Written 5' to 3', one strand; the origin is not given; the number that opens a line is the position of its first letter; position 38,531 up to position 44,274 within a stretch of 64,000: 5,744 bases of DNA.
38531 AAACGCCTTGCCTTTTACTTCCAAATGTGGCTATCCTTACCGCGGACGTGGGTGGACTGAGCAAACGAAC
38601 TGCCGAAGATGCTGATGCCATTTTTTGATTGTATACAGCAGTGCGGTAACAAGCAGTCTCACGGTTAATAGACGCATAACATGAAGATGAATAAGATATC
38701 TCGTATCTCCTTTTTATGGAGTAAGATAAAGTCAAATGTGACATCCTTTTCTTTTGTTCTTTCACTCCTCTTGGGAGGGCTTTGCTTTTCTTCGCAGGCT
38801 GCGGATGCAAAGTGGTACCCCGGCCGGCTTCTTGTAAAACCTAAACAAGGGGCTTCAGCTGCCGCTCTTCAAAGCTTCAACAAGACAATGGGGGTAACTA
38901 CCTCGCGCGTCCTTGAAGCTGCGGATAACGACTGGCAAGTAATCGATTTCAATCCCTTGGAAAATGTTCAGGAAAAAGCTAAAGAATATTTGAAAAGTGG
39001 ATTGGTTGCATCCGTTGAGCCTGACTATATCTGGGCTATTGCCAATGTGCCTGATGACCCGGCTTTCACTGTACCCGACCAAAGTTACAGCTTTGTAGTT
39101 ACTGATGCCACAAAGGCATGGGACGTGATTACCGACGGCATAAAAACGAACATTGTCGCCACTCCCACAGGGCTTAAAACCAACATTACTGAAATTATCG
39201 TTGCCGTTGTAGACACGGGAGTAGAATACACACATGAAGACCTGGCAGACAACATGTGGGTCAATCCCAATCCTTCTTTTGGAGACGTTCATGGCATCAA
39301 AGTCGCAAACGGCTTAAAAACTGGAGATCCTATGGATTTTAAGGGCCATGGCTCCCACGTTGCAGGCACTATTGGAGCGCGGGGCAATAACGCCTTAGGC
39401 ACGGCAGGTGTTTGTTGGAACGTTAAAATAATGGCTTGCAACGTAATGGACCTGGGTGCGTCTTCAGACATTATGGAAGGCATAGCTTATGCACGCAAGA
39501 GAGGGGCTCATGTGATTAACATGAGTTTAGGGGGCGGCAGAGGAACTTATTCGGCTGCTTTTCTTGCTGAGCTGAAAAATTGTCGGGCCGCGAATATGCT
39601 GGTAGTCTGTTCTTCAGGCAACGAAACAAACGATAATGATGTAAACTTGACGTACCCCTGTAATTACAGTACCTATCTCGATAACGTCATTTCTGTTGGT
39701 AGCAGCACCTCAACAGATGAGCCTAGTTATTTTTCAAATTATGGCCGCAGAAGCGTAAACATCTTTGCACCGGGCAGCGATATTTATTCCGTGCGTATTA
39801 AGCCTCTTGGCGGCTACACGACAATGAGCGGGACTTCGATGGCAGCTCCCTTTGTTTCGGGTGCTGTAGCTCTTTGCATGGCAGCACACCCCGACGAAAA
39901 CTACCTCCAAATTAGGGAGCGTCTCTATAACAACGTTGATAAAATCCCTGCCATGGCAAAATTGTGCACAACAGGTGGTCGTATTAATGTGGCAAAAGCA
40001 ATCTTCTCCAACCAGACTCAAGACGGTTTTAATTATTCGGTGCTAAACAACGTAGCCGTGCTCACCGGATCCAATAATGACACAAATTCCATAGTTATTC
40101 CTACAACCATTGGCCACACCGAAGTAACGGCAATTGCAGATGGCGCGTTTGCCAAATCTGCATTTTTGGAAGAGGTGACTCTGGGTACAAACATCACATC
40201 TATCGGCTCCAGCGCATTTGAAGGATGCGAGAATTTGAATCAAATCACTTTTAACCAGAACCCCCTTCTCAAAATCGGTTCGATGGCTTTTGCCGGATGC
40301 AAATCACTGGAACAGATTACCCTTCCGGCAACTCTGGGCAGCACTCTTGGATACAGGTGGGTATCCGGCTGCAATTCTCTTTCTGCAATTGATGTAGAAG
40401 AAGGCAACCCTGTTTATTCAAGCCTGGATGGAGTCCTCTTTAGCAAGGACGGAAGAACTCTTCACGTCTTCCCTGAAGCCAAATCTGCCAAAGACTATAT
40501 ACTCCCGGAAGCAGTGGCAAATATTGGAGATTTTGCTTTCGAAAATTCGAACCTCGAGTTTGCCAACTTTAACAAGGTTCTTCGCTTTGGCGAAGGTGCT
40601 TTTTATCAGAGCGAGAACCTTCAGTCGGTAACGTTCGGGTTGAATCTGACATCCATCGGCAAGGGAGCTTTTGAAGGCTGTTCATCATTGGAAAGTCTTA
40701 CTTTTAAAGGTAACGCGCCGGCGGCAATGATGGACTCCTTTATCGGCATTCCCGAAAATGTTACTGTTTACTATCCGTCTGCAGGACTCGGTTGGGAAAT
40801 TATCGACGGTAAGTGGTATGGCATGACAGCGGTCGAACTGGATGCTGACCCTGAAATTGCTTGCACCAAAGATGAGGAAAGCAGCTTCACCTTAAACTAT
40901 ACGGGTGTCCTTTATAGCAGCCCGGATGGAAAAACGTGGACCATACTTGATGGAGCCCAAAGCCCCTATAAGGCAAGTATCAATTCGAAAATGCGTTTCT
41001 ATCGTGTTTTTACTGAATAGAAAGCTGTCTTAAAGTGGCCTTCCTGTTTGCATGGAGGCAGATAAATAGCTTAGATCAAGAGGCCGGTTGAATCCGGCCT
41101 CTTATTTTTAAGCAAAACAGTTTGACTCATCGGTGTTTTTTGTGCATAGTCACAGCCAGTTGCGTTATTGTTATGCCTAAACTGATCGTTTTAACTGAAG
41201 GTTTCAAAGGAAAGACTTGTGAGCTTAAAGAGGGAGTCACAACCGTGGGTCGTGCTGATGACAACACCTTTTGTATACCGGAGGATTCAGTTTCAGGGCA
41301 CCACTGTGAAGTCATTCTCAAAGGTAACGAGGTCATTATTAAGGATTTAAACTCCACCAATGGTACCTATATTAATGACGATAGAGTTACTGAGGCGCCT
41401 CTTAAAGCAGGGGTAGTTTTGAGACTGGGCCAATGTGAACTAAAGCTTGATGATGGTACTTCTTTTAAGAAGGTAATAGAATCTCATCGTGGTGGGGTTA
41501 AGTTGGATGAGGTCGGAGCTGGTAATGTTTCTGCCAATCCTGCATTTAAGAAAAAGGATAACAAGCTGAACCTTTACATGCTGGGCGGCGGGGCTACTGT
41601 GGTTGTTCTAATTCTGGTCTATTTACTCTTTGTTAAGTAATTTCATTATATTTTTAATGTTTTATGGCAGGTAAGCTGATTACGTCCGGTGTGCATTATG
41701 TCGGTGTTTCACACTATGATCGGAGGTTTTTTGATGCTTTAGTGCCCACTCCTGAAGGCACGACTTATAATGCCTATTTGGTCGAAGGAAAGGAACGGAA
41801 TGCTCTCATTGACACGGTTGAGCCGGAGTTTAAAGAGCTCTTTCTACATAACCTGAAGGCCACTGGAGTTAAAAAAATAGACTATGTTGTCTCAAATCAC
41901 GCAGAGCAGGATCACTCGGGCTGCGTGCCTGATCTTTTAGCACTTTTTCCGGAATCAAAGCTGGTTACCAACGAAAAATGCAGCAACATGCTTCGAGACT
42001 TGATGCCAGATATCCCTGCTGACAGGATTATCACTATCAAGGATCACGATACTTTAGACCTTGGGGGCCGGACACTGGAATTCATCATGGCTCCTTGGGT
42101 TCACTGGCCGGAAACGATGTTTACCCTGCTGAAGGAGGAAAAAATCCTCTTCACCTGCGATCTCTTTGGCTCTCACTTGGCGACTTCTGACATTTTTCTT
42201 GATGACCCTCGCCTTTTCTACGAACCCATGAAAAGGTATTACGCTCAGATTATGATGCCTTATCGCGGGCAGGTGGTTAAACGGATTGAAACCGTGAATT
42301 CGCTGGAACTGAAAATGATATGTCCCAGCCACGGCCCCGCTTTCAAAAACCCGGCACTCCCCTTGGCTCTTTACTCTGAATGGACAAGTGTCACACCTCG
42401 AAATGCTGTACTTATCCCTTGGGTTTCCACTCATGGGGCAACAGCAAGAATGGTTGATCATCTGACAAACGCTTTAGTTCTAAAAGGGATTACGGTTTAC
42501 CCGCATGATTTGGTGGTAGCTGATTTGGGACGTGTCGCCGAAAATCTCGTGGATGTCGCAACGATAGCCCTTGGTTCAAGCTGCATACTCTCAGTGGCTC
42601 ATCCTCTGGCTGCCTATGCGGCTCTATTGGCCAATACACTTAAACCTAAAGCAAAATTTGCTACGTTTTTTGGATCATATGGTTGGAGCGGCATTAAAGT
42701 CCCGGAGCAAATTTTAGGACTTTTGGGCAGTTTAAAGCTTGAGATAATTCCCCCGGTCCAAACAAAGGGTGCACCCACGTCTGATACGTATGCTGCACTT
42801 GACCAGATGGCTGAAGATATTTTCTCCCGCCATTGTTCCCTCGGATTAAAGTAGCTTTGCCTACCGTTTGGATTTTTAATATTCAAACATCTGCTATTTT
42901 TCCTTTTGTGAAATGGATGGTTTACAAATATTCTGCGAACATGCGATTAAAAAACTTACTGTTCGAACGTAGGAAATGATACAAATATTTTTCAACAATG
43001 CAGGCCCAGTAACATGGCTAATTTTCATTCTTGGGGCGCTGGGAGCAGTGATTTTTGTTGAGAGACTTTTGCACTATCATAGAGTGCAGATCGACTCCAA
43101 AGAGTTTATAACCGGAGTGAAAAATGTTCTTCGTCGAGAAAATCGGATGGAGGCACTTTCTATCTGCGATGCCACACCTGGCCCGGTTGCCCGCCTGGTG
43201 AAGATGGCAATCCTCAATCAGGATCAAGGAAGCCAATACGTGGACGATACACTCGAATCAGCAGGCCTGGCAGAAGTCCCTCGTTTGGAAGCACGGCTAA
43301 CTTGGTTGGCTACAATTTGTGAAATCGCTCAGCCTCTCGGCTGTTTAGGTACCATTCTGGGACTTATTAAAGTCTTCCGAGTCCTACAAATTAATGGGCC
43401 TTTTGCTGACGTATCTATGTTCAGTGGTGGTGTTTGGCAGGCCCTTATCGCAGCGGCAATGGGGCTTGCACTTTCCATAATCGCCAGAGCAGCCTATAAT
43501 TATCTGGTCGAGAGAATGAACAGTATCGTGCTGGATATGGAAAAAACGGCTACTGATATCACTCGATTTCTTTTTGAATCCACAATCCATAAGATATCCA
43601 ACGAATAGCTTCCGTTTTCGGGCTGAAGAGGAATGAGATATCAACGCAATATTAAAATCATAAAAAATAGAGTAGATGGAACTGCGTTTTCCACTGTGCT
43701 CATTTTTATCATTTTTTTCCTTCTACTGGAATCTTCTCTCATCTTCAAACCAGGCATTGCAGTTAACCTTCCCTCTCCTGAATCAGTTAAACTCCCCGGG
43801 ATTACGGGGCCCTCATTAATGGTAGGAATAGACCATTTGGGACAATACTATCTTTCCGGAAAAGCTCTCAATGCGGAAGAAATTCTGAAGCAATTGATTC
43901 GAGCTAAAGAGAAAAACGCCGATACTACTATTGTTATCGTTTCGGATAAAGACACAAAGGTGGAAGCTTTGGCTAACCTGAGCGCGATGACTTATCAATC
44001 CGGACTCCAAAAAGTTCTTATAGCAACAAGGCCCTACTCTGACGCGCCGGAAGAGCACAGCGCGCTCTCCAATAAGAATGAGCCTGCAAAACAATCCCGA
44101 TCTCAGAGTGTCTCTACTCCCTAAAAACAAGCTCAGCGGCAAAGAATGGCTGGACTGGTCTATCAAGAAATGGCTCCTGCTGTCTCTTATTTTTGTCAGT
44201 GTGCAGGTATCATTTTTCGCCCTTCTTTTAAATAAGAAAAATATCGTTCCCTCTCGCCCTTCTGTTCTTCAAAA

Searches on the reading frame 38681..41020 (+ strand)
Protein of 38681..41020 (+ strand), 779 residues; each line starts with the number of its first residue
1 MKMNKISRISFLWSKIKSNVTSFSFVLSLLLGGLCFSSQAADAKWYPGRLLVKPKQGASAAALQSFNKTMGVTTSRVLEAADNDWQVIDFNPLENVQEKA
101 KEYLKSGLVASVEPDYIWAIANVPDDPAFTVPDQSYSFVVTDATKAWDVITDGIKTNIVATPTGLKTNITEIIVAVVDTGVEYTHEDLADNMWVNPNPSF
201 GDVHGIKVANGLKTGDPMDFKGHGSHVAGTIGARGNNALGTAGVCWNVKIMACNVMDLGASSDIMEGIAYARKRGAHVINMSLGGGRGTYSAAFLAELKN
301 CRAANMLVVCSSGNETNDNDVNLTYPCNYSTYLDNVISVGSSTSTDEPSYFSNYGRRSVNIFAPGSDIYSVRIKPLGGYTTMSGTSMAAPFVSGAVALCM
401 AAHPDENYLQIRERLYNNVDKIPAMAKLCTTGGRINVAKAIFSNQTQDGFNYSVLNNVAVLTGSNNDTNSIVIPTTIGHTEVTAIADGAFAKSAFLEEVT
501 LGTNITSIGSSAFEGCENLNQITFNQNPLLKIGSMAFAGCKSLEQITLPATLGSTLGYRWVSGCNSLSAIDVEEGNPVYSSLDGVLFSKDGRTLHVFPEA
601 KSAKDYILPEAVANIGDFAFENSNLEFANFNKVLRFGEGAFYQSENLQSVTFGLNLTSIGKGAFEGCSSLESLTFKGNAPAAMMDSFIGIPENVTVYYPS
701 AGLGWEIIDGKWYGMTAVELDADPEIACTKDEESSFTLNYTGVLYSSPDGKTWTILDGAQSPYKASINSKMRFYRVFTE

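Call 32: search_protein_families(library=pfam, proteins=[window:38681-41020:+], max_evalue=0.0001)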
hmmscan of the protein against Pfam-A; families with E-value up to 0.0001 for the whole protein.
window:38681-41020:+ (779 aa): 4 families
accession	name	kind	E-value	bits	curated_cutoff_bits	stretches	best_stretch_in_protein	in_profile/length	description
PF00082.27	Peptidase_S8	-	1.7e-51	175.7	21.8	1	171-419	3-273/288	Subtilase family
PF13306.12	LRR_5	-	1.9e-34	118.7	27.7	2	483-573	23-109/127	BspA type Leucine rich repeat region (6 copies)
PF13855.12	LRR_8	-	1.4e-14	54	27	1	503-549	11-57/61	Leucine rich repeat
PF22148.1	Fervidolysin_NPro-like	-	2.1e-05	25.3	21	1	39-115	9-81/81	Fervidolysin N-terminal prodomain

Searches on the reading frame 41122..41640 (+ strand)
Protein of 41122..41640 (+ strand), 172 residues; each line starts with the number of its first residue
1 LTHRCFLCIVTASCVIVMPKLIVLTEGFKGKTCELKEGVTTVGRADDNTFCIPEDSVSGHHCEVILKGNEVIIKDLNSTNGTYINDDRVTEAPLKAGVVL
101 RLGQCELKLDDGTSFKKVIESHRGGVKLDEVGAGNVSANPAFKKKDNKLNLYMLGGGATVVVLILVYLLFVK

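Call 32: search_protein_families(library=pfam, proteins=[window:41122-41640:+], max_evalue=0.0001)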
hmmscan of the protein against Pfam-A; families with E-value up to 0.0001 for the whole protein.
window:41122-41640:+ (172 aa): 2 families
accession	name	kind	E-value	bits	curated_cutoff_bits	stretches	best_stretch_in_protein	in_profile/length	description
PF00498.31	FHA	-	1.3e-18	67.6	20.7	1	40-103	1-67/67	FHA domain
PF16697.10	Yop-YscD_cpl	-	6.2e-14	52.5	33.2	1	29-110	8-91/94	Inner membrane component of T3SS, cytoplasmic domain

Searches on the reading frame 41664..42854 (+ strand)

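Call 32: search_protein_families(library=pfam, proteins=[window:41664-42854:+], max_evalue=0.0001)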
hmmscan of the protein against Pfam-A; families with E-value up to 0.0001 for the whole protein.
window:41664-42854:+ (396 aa): 3 families
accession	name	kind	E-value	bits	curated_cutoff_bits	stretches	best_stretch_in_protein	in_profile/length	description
PF19583.5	ODP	-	8.8e-25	88.1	27.2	1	35-224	3-194/194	ODP family beta lactamase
PF00753.33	Lactamase_B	-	4e-12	46.9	22.7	1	35-186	6-163/196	Metallo-beta-lactamase superfamily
PF12706.13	Lactamase_B_2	-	1.8e-05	24.9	27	1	45-151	1-116/200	Beta-lactamase superfamily domain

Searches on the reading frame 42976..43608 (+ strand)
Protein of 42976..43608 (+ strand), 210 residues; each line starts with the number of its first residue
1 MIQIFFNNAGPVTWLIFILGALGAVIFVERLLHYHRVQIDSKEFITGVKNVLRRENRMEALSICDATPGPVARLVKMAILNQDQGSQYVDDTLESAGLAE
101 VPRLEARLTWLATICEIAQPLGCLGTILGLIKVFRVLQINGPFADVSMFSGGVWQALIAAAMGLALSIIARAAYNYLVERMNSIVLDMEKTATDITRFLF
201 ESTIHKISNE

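Call 32: search_protein_families(library=pfam, proteins=[window:42976-43608:+], max_evalue=0.0001)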
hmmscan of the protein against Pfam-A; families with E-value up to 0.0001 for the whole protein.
window:42976-43608:+ (210 aa): 1 family
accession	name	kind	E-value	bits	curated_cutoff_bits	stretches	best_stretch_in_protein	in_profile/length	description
PF01618.21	MotA_ExbB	-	1.3e-23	83.6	22.9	1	73-189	8-126/127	MotA/TolQ/ExbB proton channel family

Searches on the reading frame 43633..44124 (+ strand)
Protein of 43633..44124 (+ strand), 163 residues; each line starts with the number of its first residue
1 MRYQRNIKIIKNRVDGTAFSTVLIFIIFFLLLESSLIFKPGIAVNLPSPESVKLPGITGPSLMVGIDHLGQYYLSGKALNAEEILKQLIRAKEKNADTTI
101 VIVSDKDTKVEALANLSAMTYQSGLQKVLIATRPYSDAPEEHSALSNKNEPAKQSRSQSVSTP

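Call 32: search_protein_families(library=pfam, proteins=[window:43633-44124:+], max_evalue=0.0001)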
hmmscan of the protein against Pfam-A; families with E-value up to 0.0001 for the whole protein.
window:43633-44124:+ (163 aa): 1 family
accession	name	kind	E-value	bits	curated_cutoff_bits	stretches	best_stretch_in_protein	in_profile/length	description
PF02472.21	ExbD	-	2.6e-13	50.6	25.4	1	14-134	8-127/128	Biopolymer transport protein ExbD/TolR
